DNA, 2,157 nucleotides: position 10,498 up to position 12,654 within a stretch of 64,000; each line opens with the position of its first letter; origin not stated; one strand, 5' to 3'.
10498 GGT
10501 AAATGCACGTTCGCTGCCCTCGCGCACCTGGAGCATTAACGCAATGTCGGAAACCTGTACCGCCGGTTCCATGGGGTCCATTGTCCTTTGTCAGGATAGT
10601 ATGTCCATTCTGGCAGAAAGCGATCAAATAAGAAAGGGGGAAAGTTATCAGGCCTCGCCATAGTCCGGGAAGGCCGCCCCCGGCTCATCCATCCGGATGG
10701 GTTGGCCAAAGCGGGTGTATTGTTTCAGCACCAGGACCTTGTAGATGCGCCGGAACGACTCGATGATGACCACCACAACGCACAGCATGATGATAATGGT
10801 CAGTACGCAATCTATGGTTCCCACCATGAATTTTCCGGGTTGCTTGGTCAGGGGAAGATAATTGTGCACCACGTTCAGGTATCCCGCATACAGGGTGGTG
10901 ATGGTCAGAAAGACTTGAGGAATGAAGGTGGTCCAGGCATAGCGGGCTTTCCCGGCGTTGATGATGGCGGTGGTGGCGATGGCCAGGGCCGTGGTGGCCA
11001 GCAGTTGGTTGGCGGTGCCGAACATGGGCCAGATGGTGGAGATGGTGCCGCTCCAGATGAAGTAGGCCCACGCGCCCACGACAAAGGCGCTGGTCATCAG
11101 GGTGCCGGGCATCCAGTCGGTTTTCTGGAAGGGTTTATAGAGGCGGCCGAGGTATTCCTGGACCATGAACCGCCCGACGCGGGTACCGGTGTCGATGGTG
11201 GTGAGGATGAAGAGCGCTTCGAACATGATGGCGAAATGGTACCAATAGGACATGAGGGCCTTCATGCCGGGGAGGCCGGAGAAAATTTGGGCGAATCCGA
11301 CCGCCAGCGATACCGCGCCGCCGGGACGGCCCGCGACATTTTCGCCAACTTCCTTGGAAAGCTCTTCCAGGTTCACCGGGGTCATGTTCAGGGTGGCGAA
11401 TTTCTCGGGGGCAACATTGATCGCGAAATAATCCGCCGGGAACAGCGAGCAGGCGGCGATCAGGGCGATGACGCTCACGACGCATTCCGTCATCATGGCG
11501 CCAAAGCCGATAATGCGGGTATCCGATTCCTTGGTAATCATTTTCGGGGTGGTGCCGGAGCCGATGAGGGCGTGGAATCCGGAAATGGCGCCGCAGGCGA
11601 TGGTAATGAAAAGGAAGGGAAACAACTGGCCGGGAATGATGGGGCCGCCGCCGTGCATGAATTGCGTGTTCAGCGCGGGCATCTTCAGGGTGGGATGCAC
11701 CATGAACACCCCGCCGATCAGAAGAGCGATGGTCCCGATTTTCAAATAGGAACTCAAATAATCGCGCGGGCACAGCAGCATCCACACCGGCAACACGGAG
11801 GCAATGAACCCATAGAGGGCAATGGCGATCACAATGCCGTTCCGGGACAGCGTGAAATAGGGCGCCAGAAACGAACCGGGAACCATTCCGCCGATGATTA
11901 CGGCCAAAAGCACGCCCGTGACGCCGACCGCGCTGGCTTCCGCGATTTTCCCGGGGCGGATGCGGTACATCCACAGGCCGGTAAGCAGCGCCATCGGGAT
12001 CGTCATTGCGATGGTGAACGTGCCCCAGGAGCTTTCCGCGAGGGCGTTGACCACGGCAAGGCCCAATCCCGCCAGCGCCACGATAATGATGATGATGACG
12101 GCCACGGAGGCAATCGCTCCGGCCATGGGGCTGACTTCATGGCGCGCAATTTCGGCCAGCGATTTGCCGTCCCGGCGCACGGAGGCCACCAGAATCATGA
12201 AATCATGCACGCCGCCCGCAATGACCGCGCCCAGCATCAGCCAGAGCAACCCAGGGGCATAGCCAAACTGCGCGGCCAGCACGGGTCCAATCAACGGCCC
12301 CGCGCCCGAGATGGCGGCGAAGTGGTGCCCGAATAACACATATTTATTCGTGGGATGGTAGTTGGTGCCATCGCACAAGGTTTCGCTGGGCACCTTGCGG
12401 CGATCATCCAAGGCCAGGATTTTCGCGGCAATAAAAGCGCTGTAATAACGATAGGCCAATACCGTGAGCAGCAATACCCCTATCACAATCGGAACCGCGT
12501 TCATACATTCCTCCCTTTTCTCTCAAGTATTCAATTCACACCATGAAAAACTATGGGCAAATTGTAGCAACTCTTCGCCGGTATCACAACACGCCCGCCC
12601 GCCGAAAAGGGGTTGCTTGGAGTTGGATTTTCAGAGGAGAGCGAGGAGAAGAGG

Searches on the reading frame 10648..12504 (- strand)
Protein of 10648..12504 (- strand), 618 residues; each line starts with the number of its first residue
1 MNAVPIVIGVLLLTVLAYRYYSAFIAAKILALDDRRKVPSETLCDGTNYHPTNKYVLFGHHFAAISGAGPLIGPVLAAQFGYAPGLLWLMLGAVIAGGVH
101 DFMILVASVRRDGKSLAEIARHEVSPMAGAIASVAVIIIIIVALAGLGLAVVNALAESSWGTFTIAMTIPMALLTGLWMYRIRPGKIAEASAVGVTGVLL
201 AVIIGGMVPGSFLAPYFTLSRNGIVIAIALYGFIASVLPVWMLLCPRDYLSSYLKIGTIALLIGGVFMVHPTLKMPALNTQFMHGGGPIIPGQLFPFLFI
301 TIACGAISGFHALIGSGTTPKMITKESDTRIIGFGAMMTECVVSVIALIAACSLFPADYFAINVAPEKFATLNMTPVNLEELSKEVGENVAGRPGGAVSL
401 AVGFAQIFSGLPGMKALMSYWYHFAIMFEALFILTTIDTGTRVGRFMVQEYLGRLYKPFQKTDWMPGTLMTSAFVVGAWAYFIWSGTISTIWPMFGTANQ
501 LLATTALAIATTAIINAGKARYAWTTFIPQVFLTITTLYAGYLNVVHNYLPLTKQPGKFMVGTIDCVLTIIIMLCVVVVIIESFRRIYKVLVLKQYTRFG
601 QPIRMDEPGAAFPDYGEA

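Call 37: search_protein_families(library=pfam, proteins=[window:10648-12504:-], max_evalue=0.00001)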
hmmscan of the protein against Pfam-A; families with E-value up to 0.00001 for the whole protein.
window:10648-12504:- (618 aa): 1 family
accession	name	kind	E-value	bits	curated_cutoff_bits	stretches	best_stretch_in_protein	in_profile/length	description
PF02554.20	CstA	-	3.9e-205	683.2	27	1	2-540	1-560/560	Carbon starvation protein CstA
